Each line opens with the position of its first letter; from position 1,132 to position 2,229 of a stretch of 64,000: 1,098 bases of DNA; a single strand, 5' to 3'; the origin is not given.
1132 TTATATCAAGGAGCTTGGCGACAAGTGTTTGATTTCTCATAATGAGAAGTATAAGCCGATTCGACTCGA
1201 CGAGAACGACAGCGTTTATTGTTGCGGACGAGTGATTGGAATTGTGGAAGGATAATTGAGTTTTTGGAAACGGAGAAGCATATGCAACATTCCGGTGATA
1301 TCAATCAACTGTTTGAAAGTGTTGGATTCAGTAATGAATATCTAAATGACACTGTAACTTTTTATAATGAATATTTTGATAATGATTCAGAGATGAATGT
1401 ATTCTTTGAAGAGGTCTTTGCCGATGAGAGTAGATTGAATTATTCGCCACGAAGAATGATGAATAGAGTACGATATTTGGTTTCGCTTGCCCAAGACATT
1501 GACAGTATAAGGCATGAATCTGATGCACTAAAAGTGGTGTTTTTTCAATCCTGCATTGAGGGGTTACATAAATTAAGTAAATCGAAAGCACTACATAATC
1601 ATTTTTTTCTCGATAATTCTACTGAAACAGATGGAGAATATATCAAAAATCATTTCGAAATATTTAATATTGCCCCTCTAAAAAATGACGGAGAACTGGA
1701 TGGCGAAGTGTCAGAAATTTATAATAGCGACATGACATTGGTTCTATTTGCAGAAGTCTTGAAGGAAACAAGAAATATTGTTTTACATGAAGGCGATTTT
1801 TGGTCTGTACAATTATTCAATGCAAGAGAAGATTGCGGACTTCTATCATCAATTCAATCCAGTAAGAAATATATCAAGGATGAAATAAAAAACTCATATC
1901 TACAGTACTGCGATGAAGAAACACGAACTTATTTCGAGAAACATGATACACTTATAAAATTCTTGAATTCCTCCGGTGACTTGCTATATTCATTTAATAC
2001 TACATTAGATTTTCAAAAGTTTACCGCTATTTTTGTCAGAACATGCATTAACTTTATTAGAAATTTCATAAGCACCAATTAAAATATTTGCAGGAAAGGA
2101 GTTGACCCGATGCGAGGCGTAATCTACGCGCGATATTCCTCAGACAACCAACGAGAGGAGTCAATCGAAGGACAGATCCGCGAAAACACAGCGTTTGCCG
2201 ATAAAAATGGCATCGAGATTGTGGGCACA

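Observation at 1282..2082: AT-rich orphan gene with an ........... (HEPN/Abi2-like) motif in the SOS-type repressor operon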

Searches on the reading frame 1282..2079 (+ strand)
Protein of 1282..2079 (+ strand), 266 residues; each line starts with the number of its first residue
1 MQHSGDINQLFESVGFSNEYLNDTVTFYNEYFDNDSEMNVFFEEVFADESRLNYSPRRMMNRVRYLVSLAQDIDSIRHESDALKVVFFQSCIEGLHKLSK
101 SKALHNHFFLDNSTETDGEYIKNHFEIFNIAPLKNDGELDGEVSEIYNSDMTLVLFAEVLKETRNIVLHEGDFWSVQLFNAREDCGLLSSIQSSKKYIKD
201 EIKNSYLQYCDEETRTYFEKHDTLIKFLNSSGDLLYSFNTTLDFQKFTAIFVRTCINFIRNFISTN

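Call 4: search_protein_families(library=pfam, proteins=[window:1282-2079:+], max_evalue=10)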
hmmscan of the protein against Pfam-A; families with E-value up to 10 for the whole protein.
window:1282-2079:+ (266 aa): 1 family
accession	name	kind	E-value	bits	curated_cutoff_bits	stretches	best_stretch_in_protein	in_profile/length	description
PF16095.11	COR-A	-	0.13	12.6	35.3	1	192-236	15-56/143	C-terminal of Roc, COR-A domain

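Call 5: search_protein_families(library=padloc, proteins=[window:1282-2079:+], max_evalue=10)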
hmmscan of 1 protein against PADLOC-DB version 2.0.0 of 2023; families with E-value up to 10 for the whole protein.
window:1282-2079:+ (266 aa): 0 families

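Call 6: search_protein_families(library=phrogs, proteins=[window:1282-2079:+], max_evalue=10)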
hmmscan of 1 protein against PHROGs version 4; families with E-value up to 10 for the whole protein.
window:1282-2079:+ (266 aa): 3 families
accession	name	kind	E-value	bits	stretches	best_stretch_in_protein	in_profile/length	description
phrog_11795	-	unknown function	0.016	16.4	1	23-80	34-89/90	-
phrog_19455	-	unknown function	0.16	13.2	1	28-68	67-108/138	-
phrog_33052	-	unknown function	0.33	11.9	1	168-199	7-38/47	-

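Call 7: search_protein_families(library=ncbifam, proteins=[window:1282-2079:+], max_evalue=10)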
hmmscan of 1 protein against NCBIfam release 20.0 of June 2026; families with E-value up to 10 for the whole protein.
window:1282-2079:+ (266 aa): 0 families
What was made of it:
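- Checked: There is no hit in Pfam, PADLOC, PHROGs or NCBIfam (calls 4-7).
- Tried and rejected: Single-sequence scans of Pfam, PADLOC, PHROGs and NCBIfam found nothing (calls 4-7).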

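Call 8: find_homologous_proteins(query=window:1282-2079:+, max_evalue=0.01)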
Query window:1282-2079:+ (266 aa): 12 proteins with E <= 0.01 among 296 candidates.
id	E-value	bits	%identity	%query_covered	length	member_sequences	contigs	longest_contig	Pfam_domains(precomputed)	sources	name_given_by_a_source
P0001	2.1e-154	530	89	100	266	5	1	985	-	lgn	-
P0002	4.5e-113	395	68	100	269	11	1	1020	-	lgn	-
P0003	1.7e-112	393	67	99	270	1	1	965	-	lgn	-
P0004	4.4e-112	392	67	99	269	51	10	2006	-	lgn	-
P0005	5.8e-106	372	70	91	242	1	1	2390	-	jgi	jgi:hypothetical protein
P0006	6.7e-105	368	63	99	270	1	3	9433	-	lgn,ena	-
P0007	5.9e-100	352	62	100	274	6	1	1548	-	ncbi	-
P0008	6.2e-98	345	59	100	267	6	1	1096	-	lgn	-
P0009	7.3e-52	195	76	43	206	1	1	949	-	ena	-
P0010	9.8e-49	184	75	42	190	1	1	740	-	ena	-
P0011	2.6e-27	114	32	96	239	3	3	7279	-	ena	-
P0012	1.8e-15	75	27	92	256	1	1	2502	-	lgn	-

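Call 10: search_solved_structures(query=window:1282-2079:+, max_evalue=10)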
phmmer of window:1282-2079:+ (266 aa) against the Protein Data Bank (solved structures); distinct sequences matched with E-value up to 10: 4.
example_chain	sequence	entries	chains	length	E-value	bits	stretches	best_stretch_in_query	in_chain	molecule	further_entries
9pzm_E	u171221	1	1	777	0.005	19.7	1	155-242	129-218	AUGMIN subunit 5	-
9nba_E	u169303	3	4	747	0.0063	19.4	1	155-242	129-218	AUGMIN subunit 5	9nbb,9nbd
9na8_E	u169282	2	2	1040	0.0077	19.1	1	155-242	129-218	AUGMIN subunit 5,Green fluorescent protein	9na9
8oq4_A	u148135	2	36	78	0.63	12.9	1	191-242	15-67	Apolipoprotein A-II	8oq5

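Call 15: find_encoding_contigs(protein=P0006, flank=8000)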
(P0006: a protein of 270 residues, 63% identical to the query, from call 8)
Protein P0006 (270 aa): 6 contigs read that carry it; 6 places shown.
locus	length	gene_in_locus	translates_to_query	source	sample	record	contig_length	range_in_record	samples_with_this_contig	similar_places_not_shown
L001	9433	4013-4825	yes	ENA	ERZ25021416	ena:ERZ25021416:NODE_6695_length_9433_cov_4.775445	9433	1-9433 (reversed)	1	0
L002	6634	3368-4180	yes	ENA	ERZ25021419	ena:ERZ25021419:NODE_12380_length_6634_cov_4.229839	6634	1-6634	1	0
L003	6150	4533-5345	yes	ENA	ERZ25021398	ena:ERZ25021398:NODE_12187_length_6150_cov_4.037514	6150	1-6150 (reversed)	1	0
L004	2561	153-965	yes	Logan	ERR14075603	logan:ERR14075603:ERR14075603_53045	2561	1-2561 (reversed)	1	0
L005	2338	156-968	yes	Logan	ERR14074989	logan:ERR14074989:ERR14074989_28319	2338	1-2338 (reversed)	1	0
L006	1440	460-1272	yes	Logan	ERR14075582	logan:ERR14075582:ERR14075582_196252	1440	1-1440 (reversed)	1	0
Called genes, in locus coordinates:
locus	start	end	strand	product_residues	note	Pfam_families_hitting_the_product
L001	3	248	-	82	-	?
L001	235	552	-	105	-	PF21983:NikA-like, PF05713:MobC (faint)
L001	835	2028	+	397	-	PF01381:HTH_3, PF12844:HTH_19 (faint)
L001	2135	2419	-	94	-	-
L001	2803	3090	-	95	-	PF13730:HTH_36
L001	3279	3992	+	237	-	PF01381:HTH_3, PF12844:HTH_19, PF13443:HTH_26 (weak), PF13560:HTH_31, PF00717:Peptidase_S24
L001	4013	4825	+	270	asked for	-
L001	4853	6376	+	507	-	PF00239:Resolvase, PF07508:Recombinase, PF13408:Zn_ribbon_recom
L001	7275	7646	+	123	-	PF14198:TnpV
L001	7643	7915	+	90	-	PF20648:DUF6809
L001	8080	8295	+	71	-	PF01381:HTH_3, PF13443:HTH_26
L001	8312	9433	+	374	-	?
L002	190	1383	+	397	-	PF01381:HTH_3, PF12844:HTH_19 (faint)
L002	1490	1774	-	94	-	-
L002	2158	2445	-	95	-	PF13730:HTH_36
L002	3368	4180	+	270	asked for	-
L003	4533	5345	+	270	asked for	-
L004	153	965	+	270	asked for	-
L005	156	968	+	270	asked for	-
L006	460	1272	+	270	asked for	-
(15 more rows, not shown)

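Call 16: find_encoding_contigs(protein=P0011, flank=8000)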
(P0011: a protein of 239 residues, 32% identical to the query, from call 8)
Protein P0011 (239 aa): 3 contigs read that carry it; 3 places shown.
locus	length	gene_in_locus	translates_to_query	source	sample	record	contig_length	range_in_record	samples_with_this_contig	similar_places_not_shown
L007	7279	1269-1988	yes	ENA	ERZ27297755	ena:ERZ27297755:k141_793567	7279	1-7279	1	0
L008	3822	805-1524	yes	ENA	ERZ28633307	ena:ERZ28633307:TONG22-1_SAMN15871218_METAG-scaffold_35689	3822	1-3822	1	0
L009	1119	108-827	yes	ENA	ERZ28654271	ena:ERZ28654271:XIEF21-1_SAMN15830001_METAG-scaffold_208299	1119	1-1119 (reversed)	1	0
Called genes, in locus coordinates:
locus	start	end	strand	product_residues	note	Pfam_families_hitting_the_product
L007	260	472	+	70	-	PF21983:NikA-like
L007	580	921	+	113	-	PF21983:NikA-like, PF05713:MobC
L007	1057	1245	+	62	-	-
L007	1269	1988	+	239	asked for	-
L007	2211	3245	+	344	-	PF08240:ADH_N, PF00107:ADH_zinc_N, PF13602:ADH_zinc_N_2 (weak)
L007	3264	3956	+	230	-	PF01872:RibD_C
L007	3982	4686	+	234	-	PF00106:adh_short, PF08659:KR (faint), PF13561:adh_short_C2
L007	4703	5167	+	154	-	PF00578:AhpC-TSA, PF08534:Redoxin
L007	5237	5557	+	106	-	PF00581:Rhodanese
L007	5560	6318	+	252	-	PF12724:Flavodoxin_5 (weak), PF13484:Fer4_16 (faint), PF00037:Fer4 (weak), PF12838:Fer4_7 (faint), PF13187:Fer4_9 (weak)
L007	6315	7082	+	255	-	PF03883:H2O2_YaaD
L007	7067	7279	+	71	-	?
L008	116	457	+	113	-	PF21983:NikA-like, PF05713:MobC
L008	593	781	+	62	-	-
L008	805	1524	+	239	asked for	-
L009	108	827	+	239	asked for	-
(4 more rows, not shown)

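Call 20: predict_structure(alignment_id=A1)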
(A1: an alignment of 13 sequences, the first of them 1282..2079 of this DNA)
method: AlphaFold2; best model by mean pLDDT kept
length: 266 residues; sequences in the alignment: 13
mean_pLDDT: 77.2   pTM: 0.79
mean pLDDT of the five models: 77.2, 73.2, 70.4, 69.2, 65.6
residues with pLDDT >= 90: 80; 70-90: 102; 50-70: 65; < 50: 19
segments of 3 or more residues with pLDDT < 50: 1-4, 141-147, 180-187
pLDDT, mean of each block of 10 residues (from residue 1): 58 78 92 92 88 92 94 68 86 95 86 92 76 59 51 80 78 54 44 62 70 80 72 67 87 97 92
secondary structure, 60 per line:
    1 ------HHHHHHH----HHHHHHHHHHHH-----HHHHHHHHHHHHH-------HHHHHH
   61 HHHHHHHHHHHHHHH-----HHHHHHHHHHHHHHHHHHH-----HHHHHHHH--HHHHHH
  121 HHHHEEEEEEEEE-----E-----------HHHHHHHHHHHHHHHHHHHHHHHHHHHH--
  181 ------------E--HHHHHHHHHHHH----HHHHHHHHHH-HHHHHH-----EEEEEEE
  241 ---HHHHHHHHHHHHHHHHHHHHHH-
elements in order: H7-13 H18-29 H35-47 H55-75 H81-99 H105-112 H115-124 E125-133 H151-178 H196-207 H212-221 H223-228 E234-240 H244-265

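Call 25: fold_search(model_id=the predicted structure, library=pdb)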
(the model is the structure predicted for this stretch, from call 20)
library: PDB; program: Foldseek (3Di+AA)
matches with E <= 10: 89; with E <= 0.001: 0
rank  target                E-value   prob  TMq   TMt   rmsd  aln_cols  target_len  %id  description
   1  5lx9_A                8.0e-01  0.18  0.26  0.25  19.3       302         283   10  CRYSTAL STRUCTURE OF HUMAN ADIPONECTIN RECEPTOR 2 IN COMPLEX WITH A C18 FREE FATTY ACID AT 2.4 ANGSTROM RESOLUTION (released 2017-03-22)
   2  5lxa_A                9.8e-01  0.14  0.25  0.24  19.8       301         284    9  CRYSTAL STRUCTURE OF HUMAN ADIPONECTIN RECEPTOR 2 IN COMPLEX WITH A C18 FREE FATTY ACID AT 3.0 ANGSTROM RESOLUTION (released 2017-03-22)
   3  9vub_C                1.1e+00  0.04  0.12  0.09  23.4       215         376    9  channel C complex with 3 (released 2026-03-11)
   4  9z7w_A                1.3e+00  0.06  0.14  0.19  21.4       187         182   12  Stable open sheep connexin-50 in amphipol at low pH (released 2026-01-28)
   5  9z8l_A                1.4e+00  0.06  0.14  0.19  22.2       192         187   12  Destabilized open state sheep connexin-50 in DMPC nanodiscs at neutral pH (released 2026-01-28)
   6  9vub_A                1.5e+00  0.04  0.12  0.09  23.0       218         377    9  channel C complex with 3 (released 2026-03-11)
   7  9ljg_A                1.6e+00  0.06  0.19  0.16  17.5       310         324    8  Cryo-EM structure of human organic solute transporter OSTalpha/beta in apo state (released 2025-12-03)
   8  9z9h_A                1.6e+00  0.06  0.14  0.19  21.8       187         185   12  Stable open state sheep connexin-50 in DMPC nanodiscs at low pH (released 2026-01-28)
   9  9vu9_A                1.6e+00  0.03  0.12  0.10  20.5       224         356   11  channel D complex with 4 (released 2026-03-11)
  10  5lwy_A                1.7e+00  0.11  0.25  0.24  19.8       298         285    9  Revised crystal structure of the human adiponectin receptor 2 in complex with a C18 free fatty acid (released 2017-03-22)
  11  6ks1_A                1.7e+00  0.11  0.25  0.24  19.4       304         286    9  Crystal structure of the human adiponectin receptor 2 (released 2020-08-19)
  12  5u1a_I                2.1e+00  0.07  0.17  0.25  19.7       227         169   11  Ferritin with Gc MtrE loop 1 inserted at His34 (released 2017-10-11)
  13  7jjp_A                2.4e+00  0.04  0.14  0.18  22.3       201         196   12  Sheep Connexin-50 at 1.9 angstroms resolution by CryoEM (released 2020-09-09)
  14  9za4_A                2.4e+00  0.04  0.13  0.17  21.0       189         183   13  Asymmetrically gated state sheep connexin-50 in DMPC nanodiscs at low pH (released 2026-01-28)
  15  9vuc_B                2.4e+00  0.02  0.13  0.10  22.6       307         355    8  channel B complex with 2 (released 2026-03-11)
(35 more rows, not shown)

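Call 26: search_protein_representatives(protein=window:1282-2079:+)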
Query: 266 residues. Proteins with E-value up to 0.001 (for the whole library): 143; up to 1e-10: 64; up to 1e-30: 6. The best 143 are listed.
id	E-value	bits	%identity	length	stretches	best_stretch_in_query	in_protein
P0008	2.0e-98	345.4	60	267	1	5-266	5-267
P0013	1.7e-56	208.0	93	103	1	164-266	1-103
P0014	2.7e-51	191.0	44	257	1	6-263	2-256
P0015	1.3e-50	188.8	79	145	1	158-266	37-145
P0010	3.1e-49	184.2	75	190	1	156-266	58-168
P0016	6.3e-31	124.3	38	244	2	8-199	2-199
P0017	4.6e-30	121.4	38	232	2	9-200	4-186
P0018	4.9e-28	114.8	34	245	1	10-262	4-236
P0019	6.7e-28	114.4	36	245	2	8-198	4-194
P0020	8.9e-27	110.7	38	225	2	9-186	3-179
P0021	9.4e-27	110.6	36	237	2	8-207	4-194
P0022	4.8e-26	108.3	34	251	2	9-190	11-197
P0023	5.3e-26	108.1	34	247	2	12-195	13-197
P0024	9.9e-26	107.3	36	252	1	8-264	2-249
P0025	1.3e-24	103.6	35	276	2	8-194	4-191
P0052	2.0e-14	70.2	31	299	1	26-263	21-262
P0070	7.2e-12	61.8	29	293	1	6-207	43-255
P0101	1.3e-07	47.9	28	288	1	31-264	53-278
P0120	7.2e-06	42.2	24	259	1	52-262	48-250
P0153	8.0e-04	35.5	24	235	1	19-181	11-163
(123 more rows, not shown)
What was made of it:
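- Checked: There are 143 clusters at 50% identity with E <= 1e-3 (call 26).
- There are 143 clusters with E <= 1e-3 and 64 with E <= 1e-10 (call 26).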

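Call 30: search_protein_families(library=pfam, alignment_id=A2, max_evalue=0.01)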
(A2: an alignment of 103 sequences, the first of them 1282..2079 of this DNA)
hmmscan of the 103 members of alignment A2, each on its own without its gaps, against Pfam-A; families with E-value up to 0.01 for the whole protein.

A. member 1, window:1282-2079:+ (266 aa): 0 families

B. families by the number of members that match (of 103 scanned): 9 families
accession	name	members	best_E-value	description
PF07751.16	Abi_2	3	0.0015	Abi-like protein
PF14678.12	FANCI_S4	1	0.00033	FANCI solenoid 4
PF16483.10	Glyco_hydro_64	1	0.0016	Beta-1,3-glucanase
PF15379.11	DUF4606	1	0.0018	Domain of unknown function (DUF4606)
PF12658.13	Ten1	1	0.0034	Telomere capping, CST complex subunit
PF02671.26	PAH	1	0.0046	Paired amphipathic helix repeat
PF07688.17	KaiA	1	0.0048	KaiA C-terminal domain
PF10155.14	CNOT11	1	0.0056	CCR4-NOT transcription complex subunit 11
PF15622.11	CENP_C_N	1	0.0097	Kinetochore assembly subunit CENP-C N-terminal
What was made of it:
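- On Abi_2 (AbiD/AbiF), PF07751: The best of 103 members reaches E 0.0015 (call 30).
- Closest known: HepT. Different: No member hit a DUF86 or HEPN Pfam model at E <= 0.01 (call 30).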

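Call 31: search_solved_structures(query=A2, max_evalue=10, show_alignments=3)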
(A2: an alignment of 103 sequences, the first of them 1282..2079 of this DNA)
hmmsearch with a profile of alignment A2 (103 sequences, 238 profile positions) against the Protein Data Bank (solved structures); distinct sequences matched with E-value up to 10: 2.
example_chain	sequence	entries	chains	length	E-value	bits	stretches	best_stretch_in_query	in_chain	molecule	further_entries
6ff6_A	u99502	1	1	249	0.034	17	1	5-63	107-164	BRIC1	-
7dde_A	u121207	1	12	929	0.3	13.9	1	105-176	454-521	Aspartyl aminopeptidase 1,ZZ-type zinc finger-containing protein P35G2.11c,Maltose/maltode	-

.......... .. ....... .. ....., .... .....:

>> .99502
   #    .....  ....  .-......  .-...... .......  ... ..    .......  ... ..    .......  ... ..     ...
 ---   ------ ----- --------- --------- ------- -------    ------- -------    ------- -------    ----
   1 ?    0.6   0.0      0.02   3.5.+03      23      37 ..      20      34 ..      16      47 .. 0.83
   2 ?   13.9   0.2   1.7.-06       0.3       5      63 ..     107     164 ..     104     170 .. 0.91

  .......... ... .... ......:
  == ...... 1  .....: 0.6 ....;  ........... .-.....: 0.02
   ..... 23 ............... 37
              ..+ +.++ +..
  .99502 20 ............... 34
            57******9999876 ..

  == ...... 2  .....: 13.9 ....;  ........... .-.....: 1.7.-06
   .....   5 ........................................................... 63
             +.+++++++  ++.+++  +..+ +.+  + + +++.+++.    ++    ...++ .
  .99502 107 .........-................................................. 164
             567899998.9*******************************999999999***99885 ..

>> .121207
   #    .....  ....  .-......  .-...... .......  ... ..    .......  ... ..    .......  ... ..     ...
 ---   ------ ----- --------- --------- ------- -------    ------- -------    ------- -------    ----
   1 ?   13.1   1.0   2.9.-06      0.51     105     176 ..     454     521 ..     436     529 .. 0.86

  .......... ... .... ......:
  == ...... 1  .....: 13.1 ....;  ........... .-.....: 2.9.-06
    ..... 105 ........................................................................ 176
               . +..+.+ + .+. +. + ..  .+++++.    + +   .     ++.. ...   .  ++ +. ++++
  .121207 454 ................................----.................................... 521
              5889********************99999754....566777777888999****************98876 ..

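Call 42: predict_structure(alignment_id=A2)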
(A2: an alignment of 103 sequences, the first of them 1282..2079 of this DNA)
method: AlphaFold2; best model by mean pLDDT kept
length: 266 residues; sequences in the alignment: 103
mean_pLDDT: 93.9   pTM: 0.91
mean pLDDT of the five models: 93.9, 93.7, 93.7, 93.3, 92.2
residues with pLDDT >= 90: 230; 70-90: 31; 50-70: 2; < 50: 3
segments of 3 or more residues with pLDDT < 50: 1-3
pLDDT, mean of each block of 10 residues (from residue 1): 66 86 96 97 95 97 98 93 98 98 96 98 97 92 88 97 97 94 93 96 92 90 93 96 98 99 97
secondary structure, 60 per line:
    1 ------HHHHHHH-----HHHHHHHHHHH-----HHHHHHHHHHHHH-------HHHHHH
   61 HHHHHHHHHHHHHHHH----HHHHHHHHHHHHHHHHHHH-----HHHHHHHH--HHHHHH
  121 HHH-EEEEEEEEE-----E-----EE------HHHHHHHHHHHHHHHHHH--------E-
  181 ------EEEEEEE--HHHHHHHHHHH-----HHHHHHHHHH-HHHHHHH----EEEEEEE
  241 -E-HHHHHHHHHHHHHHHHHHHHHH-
elements in order: H7-13 H19-29 H35-47 H55-76 H81-99 H105-112 H115-123 E125-133 H153-170 E187-193 H196-206 H212-221 H223-229 E234-240 H244-265
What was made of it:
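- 1558..1560 (+): Codon of E93 (CIE motif; E in 97 of 103 members, D in 5). Candidate for the conserved acidic residue of HEPN helix 2. It lies in predicted helix 81-99 (call 42).
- Checked: The confident model has 12 helices plus three longer beta segments, at residues 125-133, 187-193 and 234-240 (call 42).
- E93 lies in helix 81-99, and residues 100-152 form an insert (call 42).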
